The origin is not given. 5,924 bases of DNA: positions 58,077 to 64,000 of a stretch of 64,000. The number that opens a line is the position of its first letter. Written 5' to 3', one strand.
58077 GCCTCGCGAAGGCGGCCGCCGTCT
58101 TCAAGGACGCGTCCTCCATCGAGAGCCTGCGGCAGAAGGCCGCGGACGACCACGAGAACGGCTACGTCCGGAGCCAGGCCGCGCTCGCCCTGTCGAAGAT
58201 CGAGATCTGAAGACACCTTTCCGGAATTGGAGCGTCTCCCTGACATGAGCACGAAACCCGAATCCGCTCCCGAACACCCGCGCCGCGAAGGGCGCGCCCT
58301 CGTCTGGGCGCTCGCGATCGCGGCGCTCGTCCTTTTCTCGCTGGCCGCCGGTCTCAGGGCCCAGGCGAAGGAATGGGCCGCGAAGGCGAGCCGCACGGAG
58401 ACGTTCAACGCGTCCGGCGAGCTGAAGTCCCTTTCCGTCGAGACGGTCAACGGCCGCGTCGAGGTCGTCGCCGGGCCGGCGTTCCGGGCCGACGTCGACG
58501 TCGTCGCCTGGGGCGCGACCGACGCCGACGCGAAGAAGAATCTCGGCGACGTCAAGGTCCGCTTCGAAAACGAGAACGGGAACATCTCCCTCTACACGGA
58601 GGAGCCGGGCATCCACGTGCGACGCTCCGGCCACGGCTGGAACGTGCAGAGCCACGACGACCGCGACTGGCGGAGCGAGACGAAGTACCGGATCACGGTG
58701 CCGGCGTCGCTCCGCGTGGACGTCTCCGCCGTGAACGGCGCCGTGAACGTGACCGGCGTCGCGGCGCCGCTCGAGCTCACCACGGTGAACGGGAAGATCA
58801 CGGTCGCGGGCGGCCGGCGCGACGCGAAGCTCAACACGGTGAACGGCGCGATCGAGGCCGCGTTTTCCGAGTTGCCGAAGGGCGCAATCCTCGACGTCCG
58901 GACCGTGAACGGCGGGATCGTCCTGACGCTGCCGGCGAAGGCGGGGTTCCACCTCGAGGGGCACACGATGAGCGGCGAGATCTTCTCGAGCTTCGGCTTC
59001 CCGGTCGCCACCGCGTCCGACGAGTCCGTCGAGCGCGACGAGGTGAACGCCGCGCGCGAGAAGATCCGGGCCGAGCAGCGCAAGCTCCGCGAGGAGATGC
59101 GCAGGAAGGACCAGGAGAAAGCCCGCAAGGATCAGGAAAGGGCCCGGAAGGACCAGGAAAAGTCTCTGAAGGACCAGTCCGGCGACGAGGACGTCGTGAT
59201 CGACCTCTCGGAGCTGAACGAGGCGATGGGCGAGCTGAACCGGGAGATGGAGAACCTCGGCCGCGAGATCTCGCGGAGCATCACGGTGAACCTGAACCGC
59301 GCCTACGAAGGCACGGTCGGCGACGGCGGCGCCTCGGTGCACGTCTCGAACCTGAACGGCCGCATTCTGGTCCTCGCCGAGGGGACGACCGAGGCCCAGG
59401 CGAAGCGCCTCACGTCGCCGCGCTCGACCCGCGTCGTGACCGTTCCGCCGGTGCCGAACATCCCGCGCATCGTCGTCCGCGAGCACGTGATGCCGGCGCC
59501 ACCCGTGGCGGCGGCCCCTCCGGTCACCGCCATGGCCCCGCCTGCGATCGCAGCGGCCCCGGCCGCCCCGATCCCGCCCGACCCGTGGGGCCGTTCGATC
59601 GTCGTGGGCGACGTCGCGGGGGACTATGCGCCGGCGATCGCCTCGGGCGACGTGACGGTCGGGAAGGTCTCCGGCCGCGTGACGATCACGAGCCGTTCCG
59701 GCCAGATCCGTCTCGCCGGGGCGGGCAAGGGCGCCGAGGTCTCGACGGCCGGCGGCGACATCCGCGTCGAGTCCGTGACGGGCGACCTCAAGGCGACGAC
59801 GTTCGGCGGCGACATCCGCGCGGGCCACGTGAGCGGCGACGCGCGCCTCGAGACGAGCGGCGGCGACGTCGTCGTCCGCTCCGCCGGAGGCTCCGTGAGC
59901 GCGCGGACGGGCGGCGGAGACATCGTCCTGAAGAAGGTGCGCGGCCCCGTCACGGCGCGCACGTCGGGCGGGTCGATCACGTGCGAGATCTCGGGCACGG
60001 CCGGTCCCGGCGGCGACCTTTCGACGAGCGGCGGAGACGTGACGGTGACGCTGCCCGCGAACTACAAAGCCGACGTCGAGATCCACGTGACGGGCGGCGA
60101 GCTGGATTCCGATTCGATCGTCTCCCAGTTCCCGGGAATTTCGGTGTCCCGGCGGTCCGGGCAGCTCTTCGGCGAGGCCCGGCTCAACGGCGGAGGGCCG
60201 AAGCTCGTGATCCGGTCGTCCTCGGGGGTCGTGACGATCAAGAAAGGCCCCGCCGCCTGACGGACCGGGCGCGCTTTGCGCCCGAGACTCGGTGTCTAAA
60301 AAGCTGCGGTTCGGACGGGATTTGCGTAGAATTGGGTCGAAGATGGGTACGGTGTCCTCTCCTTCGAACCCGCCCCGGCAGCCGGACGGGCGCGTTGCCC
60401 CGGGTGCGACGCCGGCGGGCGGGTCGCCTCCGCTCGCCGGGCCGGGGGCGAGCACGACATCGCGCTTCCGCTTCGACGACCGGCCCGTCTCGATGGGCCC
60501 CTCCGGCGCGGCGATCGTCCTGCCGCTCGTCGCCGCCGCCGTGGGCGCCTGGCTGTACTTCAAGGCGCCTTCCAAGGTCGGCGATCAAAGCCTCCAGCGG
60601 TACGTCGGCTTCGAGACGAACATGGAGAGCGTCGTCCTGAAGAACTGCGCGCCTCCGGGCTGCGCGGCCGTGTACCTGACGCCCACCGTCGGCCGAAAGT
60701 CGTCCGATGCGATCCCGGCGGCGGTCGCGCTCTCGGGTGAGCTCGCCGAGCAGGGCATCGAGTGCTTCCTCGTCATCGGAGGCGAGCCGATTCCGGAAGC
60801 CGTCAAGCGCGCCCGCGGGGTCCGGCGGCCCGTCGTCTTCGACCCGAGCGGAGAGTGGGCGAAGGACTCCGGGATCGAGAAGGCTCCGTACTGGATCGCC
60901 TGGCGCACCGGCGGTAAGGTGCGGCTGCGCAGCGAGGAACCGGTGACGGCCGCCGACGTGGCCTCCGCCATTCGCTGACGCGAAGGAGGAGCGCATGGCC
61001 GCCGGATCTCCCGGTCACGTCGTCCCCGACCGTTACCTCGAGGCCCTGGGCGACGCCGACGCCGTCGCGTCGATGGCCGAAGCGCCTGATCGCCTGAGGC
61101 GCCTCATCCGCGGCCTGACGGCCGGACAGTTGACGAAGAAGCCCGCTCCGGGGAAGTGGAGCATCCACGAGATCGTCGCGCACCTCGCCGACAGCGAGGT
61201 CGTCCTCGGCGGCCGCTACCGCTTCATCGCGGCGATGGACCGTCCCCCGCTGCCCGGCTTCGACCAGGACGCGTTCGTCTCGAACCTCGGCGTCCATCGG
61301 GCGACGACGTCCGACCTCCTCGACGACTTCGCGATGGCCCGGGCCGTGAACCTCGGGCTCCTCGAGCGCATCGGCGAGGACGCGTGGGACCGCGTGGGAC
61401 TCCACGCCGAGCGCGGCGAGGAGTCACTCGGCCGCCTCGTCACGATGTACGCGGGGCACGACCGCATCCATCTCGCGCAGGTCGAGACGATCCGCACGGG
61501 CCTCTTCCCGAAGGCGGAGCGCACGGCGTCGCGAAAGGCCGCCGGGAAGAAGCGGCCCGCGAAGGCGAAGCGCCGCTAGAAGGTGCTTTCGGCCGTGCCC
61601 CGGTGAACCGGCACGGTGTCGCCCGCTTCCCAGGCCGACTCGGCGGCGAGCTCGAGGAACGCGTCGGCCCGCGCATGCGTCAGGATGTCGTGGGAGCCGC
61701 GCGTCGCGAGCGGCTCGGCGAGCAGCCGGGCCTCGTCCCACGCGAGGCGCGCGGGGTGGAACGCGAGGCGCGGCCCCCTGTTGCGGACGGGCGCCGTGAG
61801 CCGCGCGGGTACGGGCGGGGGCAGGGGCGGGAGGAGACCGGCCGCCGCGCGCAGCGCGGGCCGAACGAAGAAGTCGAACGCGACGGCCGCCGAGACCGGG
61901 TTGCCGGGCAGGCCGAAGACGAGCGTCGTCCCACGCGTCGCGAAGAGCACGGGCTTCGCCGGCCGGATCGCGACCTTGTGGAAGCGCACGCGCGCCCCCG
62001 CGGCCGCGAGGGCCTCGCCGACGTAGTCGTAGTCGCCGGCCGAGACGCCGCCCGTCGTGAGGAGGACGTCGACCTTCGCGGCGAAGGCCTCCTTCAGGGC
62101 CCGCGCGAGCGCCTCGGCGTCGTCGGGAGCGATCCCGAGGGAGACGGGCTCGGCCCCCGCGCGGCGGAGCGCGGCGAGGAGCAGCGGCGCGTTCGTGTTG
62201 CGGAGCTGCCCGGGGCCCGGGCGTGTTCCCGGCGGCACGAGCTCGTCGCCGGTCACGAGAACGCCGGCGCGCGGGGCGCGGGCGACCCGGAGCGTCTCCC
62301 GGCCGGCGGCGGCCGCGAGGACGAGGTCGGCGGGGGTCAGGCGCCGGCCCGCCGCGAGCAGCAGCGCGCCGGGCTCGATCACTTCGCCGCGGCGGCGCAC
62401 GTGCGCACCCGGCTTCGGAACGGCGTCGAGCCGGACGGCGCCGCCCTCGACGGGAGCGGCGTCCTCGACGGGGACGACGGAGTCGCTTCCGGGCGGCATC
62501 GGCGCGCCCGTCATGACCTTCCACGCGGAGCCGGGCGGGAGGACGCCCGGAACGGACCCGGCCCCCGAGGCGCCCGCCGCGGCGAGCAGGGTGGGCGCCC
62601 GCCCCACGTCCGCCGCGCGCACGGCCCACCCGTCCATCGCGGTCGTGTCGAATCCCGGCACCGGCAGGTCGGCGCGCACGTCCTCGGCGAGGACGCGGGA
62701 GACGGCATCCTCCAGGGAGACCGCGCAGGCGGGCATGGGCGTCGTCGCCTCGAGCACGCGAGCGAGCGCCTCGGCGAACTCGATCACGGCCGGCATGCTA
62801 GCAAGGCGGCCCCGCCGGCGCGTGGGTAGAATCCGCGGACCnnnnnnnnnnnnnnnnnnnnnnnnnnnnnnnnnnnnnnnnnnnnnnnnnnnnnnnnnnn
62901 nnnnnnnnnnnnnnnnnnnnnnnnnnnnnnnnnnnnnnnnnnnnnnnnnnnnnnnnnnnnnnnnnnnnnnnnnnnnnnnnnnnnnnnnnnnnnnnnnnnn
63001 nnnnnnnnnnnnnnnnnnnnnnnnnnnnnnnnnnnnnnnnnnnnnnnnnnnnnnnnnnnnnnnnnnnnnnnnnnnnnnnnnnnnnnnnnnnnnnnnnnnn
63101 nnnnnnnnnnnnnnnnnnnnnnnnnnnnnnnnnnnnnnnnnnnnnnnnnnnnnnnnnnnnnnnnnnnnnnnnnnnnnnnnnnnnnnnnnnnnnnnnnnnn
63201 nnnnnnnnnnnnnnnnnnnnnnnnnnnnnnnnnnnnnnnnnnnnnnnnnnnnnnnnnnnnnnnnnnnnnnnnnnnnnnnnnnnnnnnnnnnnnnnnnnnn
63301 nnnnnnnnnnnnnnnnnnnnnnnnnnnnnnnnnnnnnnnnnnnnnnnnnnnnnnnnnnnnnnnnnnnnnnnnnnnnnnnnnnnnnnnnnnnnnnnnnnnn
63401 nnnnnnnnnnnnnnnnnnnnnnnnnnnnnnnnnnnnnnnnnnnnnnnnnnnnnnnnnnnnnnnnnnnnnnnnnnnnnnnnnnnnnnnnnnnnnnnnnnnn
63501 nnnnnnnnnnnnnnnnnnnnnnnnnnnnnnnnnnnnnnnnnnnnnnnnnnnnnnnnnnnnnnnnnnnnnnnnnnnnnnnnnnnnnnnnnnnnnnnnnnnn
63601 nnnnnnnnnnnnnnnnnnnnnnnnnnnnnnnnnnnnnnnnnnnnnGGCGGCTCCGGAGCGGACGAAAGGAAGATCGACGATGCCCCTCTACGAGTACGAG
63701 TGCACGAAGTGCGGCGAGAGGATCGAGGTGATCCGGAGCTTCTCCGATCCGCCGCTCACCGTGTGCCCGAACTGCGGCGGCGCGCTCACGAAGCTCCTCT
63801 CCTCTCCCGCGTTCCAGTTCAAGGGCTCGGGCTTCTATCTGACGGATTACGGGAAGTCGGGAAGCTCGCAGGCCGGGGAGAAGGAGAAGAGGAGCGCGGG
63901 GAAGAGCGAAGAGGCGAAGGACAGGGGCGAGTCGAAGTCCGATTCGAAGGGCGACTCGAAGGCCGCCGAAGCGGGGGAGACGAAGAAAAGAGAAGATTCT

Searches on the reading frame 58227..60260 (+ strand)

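Call 68: search_protein_families(library=pfam, proteins=[window:58227-60260:+], max_evalue=0.01)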
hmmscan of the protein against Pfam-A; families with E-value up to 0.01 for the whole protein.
window:58227-60260:+ (677 aa): 2 families
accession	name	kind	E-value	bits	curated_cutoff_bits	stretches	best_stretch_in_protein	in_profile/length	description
PF13349.12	DUF4097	-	1.5e-16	60.9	22.9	3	472-548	106-187/247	Toastrack DUF4097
PF01203.25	T2SSN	-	0.0022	18.5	29.6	0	479-615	42-178/211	Type II secretion system (T2SS), protein N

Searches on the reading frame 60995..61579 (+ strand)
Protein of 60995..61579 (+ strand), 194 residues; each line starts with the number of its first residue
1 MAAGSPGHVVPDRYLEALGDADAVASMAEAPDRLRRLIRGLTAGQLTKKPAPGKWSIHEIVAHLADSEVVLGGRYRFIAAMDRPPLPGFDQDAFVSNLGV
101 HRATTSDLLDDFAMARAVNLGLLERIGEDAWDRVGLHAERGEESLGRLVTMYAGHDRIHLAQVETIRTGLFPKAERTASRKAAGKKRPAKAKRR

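Call 68: search_protein_families(library=pfam, proteins=[window:60995-61579:+], max_evalue=0.01)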
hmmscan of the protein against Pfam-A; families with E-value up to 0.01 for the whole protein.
window:60995-61579:+ (194 aa): 4 families
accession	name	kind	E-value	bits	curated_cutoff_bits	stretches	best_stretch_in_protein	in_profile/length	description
PF12867.12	DinB_2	-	2.8e-22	79.9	24.8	1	29-163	4-128/128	DinB superfamily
PF11716.13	MDMPI_N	-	2.4e-05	25.5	24.2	1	29-151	3-127/140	Mycothiol maleylpyruvate isomerase N-terminal domain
PF05163.17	DinB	-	0.0003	21.2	23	1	24-68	9-53/165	DinB family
PF04978.18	MST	-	0.00045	21.1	27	1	27-134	6-111/149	Mycothiol-S-transferase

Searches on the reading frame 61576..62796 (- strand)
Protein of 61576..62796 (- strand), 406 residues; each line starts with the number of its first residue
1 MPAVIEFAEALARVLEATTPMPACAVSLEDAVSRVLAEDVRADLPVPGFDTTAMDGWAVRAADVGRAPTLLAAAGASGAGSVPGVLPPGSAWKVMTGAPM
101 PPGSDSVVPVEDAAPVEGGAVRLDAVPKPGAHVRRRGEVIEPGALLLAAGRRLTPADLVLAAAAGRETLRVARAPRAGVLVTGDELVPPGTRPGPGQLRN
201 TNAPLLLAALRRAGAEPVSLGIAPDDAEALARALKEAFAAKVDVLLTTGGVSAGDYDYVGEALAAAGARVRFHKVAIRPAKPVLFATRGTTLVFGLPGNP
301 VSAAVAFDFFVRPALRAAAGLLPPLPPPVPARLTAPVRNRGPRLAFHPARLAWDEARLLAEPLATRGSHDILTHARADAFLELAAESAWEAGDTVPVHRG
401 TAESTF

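Call 68: search_protein_families(library=pfam, proteins=[window:61576-62796:-], max_evalue=0.01)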
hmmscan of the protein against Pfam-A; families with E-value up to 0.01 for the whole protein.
window:61576-62796:- (406 aa): 3 families
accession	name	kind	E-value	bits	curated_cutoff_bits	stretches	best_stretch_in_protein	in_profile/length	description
PF03453.22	MoeA_N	-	7.5e-41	139.9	30.8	1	5-165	1-160/160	MoeA N-terminal region (domain I and II)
PF00994.29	MoCF_biosynth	-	8.7e-37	126.5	26.6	1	178-316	1-143/144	Probable molybdopterin binding domain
PF03454.20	MoeA_C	-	1.6e-10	41.5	22.1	1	331-398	2-70/72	MoeA C-terminal region (domain IV)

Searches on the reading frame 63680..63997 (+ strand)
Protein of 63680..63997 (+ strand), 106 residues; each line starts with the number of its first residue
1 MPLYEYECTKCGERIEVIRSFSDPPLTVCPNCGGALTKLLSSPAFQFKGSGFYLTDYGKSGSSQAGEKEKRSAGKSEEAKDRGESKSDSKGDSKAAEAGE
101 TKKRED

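Call 68: search_protein_families(library=pfam, proteins=[window:63680-63997:+], max_evalue=0.01)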
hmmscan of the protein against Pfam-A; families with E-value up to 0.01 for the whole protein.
window:63680-63997:+ (106 aa): 5 families
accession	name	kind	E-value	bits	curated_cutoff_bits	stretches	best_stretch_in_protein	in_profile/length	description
PF09723.15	Zn_ribbon_8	-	4.6e-17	62.2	34.4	1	1-39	1-40/41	Zinc ribbon domain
PF23455.1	DUF7129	-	6e-05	23.2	30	1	5-36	11-37/45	Domain of unknown function (DUF7129)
PF17283.8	Zn_ribbon_SprT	-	7e-05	23.2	28.1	1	4-37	3-35/38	SprT-like zinc ribbon domain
PF13453.11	Zn_ribbon_TFIIB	-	0.00092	19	22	1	8-34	2-27/41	Transcription factor zinc-finger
PF01155.25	HypA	-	0.0086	16.5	28.9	0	5-44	70-104/112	Hydrogenase/urease nickel incorporation, metallochaperone, hypA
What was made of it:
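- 63972..64000 (+): Polypurine half of an arm, cut by the window end, in the tail of a zinc-ribbon protein gene. Pfam in call 68.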
